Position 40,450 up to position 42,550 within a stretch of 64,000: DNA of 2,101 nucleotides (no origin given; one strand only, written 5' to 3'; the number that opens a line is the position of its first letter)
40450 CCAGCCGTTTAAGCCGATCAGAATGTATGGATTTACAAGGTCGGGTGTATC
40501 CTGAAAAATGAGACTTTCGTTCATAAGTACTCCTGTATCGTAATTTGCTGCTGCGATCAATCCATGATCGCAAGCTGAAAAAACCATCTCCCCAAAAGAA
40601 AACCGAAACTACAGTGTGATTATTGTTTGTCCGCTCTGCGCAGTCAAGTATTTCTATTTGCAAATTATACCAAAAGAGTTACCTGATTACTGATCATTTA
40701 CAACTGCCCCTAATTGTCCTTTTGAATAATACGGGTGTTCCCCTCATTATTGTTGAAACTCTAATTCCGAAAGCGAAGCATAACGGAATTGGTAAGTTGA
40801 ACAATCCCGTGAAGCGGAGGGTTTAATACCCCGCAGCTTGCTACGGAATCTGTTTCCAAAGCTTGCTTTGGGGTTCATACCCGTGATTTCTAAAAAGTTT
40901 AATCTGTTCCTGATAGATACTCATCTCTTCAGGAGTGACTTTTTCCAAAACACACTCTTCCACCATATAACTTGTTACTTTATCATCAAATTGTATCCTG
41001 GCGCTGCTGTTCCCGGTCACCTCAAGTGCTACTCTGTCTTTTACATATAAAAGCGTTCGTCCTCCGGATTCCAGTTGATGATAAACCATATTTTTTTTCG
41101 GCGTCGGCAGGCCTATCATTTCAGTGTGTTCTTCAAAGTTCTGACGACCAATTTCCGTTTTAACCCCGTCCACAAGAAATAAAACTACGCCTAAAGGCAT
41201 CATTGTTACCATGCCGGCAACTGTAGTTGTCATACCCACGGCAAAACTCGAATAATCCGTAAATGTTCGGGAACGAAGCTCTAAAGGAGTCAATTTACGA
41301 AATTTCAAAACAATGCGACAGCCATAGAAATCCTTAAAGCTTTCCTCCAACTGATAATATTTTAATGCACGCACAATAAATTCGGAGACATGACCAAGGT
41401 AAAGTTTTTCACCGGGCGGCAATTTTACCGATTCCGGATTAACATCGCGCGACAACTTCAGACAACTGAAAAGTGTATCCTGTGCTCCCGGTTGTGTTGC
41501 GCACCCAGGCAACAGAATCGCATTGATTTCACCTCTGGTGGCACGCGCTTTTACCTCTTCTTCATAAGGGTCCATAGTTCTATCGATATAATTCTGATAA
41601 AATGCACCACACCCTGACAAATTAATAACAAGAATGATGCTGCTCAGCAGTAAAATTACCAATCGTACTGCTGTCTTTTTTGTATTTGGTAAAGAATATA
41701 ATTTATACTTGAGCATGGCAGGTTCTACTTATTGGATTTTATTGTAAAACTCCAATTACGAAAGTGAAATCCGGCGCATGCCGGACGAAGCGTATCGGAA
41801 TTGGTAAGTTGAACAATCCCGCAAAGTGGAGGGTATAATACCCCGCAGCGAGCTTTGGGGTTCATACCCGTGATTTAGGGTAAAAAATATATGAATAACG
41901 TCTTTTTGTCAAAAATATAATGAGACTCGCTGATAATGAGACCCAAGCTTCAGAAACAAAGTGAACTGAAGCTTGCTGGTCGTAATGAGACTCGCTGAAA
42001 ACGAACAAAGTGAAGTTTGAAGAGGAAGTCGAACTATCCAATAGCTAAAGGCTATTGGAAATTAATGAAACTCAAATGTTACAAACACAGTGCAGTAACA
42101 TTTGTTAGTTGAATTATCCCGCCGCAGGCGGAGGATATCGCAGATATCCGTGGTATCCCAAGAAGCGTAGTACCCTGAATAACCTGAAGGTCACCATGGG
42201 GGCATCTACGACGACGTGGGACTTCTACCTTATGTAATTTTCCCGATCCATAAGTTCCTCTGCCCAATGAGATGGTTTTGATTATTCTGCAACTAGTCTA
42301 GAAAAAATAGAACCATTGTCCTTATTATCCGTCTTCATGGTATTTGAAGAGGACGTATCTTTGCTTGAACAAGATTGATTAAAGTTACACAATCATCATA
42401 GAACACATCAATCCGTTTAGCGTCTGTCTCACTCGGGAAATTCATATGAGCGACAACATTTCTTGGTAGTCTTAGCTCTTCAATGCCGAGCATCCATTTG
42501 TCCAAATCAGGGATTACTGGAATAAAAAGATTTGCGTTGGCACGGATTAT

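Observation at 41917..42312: Promoter/leader repeat followed by a modular hairpin array (long copy), with stem-preserving insertions relative to the 36 kb copy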

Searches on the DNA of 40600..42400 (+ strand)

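Call 40: search_rna_families(source=window, start=40600, end=42400, threshold=evalue, max_evalue=10)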
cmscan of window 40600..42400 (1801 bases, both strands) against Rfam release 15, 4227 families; matches with E-value up to 10: 3.
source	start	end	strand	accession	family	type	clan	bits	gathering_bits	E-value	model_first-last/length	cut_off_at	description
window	41642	41674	-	RF03299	mir-1000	Gene; miRNA;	-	19.7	50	0.37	21-54/72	no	mir-1000 microRNA precursor family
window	41645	41674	+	RF03299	mir-1000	Gene; miRNA;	-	15.8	50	5.5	22-52/72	no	mir-1000 microRNA precursor family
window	40822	40934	+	RF00437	HLE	Cis-reg;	-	14.9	60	8.5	1-130/130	no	Hairy RNA localisation element (HLE)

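Call 41: search_dna_similar(query=window:41740-42330:+, collection=plasmids, mode=distant, max_rows=10)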
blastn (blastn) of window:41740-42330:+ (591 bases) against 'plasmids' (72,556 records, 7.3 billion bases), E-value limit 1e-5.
No match.

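Call 42: search_dna_similar(query=window:41740-42330:+, collection=phages, mode=distant, max_rows=10)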
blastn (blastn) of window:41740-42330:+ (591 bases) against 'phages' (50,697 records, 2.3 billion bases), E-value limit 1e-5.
No match.
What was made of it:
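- Tried and rejected: Phage or plasmid origin. blastn found no match in either collection (calls 41, 42).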
